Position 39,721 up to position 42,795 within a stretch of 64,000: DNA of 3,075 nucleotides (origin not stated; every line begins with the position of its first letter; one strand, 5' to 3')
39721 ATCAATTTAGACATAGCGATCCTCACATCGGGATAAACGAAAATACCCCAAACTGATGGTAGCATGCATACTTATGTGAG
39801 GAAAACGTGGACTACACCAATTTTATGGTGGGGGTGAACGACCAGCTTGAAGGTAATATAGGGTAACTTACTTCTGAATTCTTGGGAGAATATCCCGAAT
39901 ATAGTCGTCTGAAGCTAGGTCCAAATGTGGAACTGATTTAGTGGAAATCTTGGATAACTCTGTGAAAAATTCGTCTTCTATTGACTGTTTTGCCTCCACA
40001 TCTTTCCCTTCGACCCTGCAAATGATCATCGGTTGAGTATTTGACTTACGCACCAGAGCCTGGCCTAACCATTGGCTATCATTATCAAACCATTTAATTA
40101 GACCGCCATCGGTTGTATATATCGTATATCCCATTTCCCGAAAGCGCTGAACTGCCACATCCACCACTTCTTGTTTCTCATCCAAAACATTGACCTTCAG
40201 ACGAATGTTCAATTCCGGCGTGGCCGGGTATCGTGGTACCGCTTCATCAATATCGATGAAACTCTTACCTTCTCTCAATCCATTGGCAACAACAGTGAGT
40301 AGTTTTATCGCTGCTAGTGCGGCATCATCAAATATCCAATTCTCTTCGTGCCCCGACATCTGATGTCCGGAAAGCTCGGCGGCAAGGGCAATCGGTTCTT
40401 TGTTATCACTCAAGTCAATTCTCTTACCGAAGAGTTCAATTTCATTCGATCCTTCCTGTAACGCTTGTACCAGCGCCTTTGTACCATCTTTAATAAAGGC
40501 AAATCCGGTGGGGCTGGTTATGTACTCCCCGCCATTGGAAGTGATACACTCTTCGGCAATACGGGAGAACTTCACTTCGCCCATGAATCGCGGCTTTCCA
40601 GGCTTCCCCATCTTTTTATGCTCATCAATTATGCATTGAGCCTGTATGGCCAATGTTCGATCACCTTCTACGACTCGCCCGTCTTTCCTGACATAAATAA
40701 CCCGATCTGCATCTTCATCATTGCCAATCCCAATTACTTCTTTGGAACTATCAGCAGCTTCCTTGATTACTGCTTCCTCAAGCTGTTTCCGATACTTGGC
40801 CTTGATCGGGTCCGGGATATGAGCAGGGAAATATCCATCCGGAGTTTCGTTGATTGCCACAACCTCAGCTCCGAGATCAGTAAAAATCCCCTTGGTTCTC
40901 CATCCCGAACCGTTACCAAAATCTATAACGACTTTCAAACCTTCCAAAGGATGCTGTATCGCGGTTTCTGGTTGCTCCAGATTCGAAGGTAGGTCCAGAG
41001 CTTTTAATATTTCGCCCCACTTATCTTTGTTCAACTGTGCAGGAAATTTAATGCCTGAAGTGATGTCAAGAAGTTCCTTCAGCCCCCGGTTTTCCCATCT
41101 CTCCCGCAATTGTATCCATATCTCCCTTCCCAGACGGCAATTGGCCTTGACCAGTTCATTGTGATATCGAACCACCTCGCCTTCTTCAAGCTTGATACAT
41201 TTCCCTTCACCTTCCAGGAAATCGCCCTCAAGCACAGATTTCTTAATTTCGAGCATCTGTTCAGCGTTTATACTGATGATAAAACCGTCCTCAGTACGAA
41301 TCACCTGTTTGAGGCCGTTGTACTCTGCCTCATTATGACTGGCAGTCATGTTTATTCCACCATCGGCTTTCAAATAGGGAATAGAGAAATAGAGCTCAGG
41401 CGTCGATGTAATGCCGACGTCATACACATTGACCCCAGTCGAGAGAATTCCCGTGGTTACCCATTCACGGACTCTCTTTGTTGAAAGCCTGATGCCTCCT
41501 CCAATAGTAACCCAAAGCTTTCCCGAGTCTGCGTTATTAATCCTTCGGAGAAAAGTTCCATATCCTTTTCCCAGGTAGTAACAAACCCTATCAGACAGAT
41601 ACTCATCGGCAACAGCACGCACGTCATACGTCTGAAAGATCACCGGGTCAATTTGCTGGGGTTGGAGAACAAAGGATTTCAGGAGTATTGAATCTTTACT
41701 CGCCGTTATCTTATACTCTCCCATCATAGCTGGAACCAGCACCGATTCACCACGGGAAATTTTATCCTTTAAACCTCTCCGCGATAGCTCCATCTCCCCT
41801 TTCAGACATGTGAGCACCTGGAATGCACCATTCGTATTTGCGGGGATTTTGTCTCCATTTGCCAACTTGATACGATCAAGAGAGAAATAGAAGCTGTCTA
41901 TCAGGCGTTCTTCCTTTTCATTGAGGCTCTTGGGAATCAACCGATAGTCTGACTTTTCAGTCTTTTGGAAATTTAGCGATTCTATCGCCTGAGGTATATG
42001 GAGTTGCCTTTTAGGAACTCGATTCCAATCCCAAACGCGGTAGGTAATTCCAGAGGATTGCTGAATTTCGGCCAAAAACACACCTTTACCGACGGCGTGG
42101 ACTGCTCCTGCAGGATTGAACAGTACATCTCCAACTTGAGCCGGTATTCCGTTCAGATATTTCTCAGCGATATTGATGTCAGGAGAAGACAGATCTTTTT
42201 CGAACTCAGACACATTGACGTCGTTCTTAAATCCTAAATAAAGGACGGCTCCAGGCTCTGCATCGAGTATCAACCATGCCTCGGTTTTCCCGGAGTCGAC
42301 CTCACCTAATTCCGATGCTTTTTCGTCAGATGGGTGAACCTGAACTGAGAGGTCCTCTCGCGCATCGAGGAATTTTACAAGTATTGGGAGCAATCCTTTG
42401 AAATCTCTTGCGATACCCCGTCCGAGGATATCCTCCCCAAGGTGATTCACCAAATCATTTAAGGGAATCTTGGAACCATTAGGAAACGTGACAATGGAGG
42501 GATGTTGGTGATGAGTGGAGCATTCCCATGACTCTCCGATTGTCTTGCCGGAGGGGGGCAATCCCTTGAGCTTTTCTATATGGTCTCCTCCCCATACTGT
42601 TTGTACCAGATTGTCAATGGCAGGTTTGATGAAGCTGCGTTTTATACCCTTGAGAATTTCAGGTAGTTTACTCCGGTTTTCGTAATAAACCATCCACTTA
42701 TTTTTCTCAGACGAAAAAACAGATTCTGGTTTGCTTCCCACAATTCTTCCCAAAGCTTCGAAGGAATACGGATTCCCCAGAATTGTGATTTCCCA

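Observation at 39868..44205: A single 1445-aa polypeptide joining NDP-sugar pyrophosphorylase-like, type I phosphomannose isomerase and phosphomannomutase domains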

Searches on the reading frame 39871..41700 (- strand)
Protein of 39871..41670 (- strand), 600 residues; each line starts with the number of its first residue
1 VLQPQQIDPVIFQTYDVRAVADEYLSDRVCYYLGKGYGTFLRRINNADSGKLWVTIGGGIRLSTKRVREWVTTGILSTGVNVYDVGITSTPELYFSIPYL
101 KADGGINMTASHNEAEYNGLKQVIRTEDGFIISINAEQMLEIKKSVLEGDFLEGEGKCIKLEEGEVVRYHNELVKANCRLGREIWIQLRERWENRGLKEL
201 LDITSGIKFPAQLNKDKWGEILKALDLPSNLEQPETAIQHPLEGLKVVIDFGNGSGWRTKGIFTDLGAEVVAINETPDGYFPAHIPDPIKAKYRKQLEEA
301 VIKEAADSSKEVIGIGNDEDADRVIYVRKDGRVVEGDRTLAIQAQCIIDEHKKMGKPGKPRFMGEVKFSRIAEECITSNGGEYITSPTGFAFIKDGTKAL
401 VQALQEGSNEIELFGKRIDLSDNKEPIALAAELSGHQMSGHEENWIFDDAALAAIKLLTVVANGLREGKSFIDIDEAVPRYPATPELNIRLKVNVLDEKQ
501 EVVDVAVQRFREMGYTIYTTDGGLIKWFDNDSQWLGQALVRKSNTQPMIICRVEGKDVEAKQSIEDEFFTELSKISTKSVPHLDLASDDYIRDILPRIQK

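Call 47: search_solved_structures(query=window:39871-41670:-, max_evalue=1e-25, show_alignments=3)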
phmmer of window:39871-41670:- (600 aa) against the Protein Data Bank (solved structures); distinct sequences matched with E-value up to 1e-25: 15.
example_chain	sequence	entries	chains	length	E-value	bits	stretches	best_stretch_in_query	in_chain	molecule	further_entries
1wqa_A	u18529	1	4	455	8.4e-43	150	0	11-123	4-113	phospho-sugar mutase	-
9du5_A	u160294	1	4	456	2.9e-39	138.3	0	11-123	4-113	Phosphoglucomutase/phosphomannomutase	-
2h4l_X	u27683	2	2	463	5e-36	127.6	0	9-157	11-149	Phosphomannomutase/phosphoglucomutase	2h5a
2fkf_A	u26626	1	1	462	5.4e-36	127.5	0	243-576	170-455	Phosphomannomutase/phosphoglucomutase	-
1k35_A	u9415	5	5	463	5.5e-36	127.5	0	243-576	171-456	Phosphomannomutase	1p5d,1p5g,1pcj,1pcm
4mrq_A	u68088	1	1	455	7.8e-36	127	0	10-157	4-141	Phosphomannomutase/phosphoglucomutase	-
1k2y_X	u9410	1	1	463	1.4e-35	126.2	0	243-576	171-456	phosphomannomutase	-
2fkm_X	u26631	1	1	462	2e-35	125.6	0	243-576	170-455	Phosphomannomutase/phosphoglucomutase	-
3rsm_A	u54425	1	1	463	2.2e-35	125.5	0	9-157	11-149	Phosphomannomutase/phosphoglucomutase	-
3bkq_X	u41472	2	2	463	8.2e-35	123.6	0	244-576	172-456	Phosphomannomutase/phosphoglucomutase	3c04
4il8_A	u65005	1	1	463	9.7e-35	123.4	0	9-158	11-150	Phosphomannomutase/phosphoglucomutase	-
3uw2_A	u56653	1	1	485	6.6e-30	107.4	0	244-395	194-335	Phosphoglucomutase/phosphomannomutase family protein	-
6nn2_A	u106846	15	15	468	1.2e-27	100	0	12-125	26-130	Phosphoglucomutase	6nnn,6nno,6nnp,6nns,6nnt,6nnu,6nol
5kl0_A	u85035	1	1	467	1.2e-27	99.9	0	12-125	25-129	Phosphoglucomutase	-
5bmn_A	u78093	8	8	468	1.2e-27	99.9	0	12-123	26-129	Phosphoglucomutase | Phosphomannomutase/phosphoglucomutase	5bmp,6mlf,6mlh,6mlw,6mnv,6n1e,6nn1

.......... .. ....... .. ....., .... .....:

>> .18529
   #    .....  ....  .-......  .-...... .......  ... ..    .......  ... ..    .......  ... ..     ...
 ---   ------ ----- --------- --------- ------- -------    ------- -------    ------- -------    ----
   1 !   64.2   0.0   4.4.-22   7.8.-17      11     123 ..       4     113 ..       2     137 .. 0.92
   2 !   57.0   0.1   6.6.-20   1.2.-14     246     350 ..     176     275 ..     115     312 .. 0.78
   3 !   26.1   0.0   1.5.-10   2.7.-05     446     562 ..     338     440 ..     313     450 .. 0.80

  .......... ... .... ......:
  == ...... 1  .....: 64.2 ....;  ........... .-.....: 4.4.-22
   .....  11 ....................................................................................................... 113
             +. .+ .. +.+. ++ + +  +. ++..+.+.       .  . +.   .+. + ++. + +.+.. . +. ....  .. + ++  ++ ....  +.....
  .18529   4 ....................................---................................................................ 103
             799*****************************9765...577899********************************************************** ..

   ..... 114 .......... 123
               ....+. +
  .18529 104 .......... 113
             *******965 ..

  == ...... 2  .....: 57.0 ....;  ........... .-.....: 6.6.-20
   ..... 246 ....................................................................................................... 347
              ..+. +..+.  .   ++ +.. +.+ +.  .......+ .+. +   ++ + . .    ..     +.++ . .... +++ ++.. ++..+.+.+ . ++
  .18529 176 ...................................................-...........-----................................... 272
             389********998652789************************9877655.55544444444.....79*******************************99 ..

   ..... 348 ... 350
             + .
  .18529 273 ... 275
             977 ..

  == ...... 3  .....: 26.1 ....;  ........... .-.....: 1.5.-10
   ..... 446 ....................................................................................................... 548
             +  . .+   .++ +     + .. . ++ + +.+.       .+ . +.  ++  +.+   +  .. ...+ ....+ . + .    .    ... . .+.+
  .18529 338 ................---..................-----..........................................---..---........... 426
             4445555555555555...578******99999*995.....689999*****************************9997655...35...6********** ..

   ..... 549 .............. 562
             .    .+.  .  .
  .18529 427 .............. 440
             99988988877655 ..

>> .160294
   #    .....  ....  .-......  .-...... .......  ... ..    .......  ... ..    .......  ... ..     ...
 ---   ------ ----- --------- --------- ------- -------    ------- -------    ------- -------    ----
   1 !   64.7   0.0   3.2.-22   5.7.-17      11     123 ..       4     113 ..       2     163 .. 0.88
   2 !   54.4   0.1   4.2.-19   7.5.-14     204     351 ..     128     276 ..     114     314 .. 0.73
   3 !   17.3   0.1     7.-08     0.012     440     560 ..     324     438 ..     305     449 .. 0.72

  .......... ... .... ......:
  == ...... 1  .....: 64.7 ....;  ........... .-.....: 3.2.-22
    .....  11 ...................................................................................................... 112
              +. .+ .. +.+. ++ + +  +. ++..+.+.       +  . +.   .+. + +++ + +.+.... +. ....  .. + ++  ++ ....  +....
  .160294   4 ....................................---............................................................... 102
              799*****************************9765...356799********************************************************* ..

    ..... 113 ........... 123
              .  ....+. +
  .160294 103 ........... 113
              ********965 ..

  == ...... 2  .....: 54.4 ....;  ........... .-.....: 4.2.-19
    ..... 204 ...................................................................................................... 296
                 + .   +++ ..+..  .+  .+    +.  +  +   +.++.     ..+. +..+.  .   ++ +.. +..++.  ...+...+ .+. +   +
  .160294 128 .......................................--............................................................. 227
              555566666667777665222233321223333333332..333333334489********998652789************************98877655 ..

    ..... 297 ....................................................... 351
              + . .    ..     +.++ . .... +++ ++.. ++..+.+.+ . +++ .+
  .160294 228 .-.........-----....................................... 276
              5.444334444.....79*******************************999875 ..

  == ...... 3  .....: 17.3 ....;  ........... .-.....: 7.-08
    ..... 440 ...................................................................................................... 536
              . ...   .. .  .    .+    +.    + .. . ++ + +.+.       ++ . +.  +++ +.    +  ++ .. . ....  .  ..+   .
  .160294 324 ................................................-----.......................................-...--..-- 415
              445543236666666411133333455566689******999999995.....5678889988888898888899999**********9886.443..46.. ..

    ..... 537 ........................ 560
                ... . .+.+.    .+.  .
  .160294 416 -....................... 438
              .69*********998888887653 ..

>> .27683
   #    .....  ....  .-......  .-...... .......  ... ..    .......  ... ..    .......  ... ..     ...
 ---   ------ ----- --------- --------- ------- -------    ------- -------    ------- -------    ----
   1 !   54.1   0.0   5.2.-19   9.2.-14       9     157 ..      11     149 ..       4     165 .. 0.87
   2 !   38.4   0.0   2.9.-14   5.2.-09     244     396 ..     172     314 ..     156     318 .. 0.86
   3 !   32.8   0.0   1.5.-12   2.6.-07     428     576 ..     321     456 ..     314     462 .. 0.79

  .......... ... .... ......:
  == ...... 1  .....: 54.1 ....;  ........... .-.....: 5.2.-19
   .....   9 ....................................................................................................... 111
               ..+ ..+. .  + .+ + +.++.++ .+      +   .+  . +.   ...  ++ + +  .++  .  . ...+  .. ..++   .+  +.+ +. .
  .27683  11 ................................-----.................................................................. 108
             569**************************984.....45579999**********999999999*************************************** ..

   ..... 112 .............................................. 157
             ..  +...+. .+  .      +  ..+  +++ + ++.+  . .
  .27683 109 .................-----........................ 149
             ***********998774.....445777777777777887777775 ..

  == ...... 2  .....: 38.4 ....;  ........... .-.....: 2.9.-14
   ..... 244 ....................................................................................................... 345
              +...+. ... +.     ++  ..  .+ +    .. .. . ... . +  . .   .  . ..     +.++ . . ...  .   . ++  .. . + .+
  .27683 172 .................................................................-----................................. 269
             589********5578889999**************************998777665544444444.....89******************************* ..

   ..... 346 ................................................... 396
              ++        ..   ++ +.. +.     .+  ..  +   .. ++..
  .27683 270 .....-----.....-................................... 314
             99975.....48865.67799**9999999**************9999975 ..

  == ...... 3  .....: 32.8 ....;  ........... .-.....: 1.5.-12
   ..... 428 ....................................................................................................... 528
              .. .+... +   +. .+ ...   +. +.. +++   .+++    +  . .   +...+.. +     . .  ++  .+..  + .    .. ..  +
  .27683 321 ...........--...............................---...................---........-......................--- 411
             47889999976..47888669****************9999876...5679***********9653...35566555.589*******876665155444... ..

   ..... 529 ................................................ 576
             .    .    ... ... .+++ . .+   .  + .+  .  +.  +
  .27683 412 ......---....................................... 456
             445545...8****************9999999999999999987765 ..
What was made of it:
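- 39871..41655 (-): alpha-D-phosphohexomutase (PMM/PGM-type) domain (aa 851-1445). PDB 1wqa at 8e-43 and P. aeruginosa PMM/PGM at 5e-36, with TASHN, DxDxDR, ELSGH and RxSNT loops aligned (call 47).
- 40945..41238 (-): Conserved ~100-aa helical insertion between mutase domains I and II (aa 990-1087). Absent from 1wqa and 1k35 (call 47).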

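Call 85: predict_structure(alignment_id=A3)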
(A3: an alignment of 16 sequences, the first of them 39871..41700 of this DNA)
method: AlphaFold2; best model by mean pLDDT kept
length: 610 residues; sequences in the alignment: 16
mean_pLDDT: 68.9   pTM: 0.59
mean pLDDT of the five models: 68.9, 65.4, 63.9, 61.6, 55.8
residues with pLDDT >= 90: 78; 70-90: 257; 50-70: 137; < 50: 138
segments of 3 or more residues with pLDDT < 50: 1-34, 70-72, 120-129, 262-264, 285-301, 329-332, 334-350, 376-379, 399-401, 439-458, 480-492
pLDDT, mean of each block of 10 residues (from residue 1): 36 34 33 56 85 90 80 66 93 83 78 74 41 60 61 75 93 83 83 71 79 90 92 89 88 76 54 84 50 36 60 69 57 46 41 59 78 58 66 64 60 83 82 68 39 44 65 61 39 61 78 90 79 79 80 69 74 91 88 80 76
secondary structure, 60 per line:
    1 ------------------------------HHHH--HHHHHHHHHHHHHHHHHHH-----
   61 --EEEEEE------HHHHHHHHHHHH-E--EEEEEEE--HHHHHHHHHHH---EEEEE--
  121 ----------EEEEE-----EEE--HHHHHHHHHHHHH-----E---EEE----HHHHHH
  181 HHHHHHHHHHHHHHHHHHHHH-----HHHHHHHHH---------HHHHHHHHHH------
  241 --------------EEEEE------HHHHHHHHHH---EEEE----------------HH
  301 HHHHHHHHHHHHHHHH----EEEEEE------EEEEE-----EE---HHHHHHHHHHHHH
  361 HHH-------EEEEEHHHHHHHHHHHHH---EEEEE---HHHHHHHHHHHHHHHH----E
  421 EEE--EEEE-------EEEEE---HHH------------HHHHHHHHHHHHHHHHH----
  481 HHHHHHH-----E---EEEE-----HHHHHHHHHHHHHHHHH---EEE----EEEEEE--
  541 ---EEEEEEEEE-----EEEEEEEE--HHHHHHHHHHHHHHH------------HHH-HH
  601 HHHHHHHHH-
elements in order: H31-34 H37-55 E63-68 H75-86 E91-97 H100-110 E114-118 E131-135 E141-143 H146-158 E168-170 H175-201 H207-215 H225-234 E255-259 H266-275 E279-282 H299-316 E321-326 E333-337 H348-363 E371-375 H376-388 E392-396 H400-415 E420-423 E426-429 E437-441 H460-476 H481-487 E497-500 H506-522 E526-528 E533-538 E544-552 E558-565 H568-582 H599-609
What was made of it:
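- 40945..41238 (-): Predicted as three helices with pLDDT 75-93 inside an otherwise mediocre model (call 85).
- Tried and rejected: The mutase-domain model was of mediocre confidence (pLDDT 69, call 85), so it was not used for fold search.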

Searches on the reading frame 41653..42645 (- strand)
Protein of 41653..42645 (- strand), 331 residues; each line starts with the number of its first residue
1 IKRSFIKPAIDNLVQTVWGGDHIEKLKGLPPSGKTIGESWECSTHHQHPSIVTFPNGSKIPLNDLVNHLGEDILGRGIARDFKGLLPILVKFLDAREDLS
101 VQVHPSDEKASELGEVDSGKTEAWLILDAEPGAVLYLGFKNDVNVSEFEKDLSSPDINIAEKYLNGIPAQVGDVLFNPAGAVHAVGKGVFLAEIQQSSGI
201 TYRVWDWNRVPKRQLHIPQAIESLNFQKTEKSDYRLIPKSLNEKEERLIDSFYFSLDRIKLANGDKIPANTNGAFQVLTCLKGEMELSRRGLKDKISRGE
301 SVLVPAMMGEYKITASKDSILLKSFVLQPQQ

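Call 46: search_solved_structures(query=window:41653-42645:-, max_evalue=0.00001, show_alignments=2)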
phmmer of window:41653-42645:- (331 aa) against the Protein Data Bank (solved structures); distinct sequences matched with E-value up to 0.00001: 13.
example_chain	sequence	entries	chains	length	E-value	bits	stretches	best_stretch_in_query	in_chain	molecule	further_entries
1zx5_A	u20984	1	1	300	2.1e-31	112.4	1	4-314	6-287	mannosephosphate isomerase, putative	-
1qwr_A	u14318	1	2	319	7.4e-27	97.5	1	15-315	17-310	Mannose-6-phosphate isomerase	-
5zv0_A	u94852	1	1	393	4.1e-11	45.7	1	11-116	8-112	Mannose-6-phosphate isomerase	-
2wfp_A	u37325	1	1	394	1.1e-10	44.3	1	10-116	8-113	MANNOSE-6-PHOSPHATE ISOMERASE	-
3h1m_A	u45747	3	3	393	1.2e-10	44.2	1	11-116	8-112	Mannose-6-phosphate isomerase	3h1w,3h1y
5zt5_A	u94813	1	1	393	1.2e-10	44.2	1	11-116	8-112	Mannose-6-phosphate isomerase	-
5zuy_A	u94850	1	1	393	1.2e-10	44.2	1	11-116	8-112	Mannose-6-phosphate isomerase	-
5zvu_A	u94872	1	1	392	1.3e-10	44.1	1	11-116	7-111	Mannose-6-phosphate isomerase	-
5zvr_A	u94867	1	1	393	2.1e-10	43.4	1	11-116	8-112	Mannose-6-phosphate isomerase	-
5zvx_A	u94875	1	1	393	8e-10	41.5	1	11-116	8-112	Mannose-6-phosphate isomerase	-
5zuw_A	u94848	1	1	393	1.5e-09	40.6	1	11-116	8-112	Mannose-6-phosphate isomerase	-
5zt6_A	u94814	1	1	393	2.1e-09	40.1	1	11-116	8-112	Mannose-6-phosphate isomerase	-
5zt4_A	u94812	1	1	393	2.8e-09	39.7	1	11-116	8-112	Mannose-6-phosphate isomerase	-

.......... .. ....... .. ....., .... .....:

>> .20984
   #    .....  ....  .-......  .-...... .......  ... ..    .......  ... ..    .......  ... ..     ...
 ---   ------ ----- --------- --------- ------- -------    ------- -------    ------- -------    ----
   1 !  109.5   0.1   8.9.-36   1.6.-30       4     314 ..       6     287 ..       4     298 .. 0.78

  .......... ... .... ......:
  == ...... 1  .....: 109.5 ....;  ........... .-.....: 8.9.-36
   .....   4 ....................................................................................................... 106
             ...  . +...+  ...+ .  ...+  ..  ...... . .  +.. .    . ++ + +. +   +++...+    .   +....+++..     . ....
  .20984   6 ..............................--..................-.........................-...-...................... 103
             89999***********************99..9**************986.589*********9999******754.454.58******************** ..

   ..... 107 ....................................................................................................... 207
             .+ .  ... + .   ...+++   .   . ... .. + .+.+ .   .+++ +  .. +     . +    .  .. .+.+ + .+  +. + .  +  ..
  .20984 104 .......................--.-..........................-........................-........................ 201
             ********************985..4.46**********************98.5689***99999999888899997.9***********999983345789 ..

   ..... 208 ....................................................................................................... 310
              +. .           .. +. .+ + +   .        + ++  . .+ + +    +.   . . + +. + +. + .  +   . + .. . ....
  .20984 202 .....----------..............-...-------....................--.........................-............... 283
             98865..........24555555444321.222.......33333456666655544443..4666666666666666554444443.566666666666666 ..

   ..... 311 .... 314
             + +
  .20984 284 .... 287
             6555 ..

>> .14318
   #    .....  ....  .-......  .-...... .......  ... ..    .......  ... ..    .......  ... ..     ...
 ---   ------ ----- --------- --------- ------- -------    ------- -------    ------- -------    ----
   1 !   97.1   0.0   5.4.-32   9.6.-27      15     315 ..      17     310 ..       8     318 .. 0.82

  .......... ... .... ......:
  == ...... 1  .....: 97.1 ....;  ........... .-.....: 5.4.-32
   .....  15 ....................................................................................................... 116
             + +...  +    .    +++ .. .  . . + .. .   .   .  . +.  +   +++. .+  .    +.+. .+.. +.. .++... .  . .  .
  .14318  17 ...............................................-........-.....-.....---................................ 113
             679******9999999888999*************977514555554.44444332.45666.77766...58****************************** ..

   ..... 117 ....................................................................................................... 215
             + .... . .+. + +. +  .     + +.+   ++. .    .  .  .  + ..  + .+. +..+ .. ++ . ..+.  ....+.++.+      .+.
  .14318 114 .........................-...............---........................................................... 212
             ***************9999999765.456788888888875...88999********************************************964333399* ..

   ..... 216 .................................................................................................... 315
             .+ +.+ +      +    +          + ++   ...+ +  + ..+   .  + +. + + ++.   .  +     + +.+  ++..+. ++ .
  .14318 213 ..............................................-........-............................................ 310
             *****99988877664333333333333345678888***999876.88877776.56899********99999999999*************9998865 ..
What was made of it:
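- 41701..42636 (-): Type I phosphomannose isomerase domain, short bacterial/archaeal type (aa 524-835). PDB 1zx5 at 2e-31 and 1qwr at 7e-27, with QVHP, TEAW and VHA aligned (call 46).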
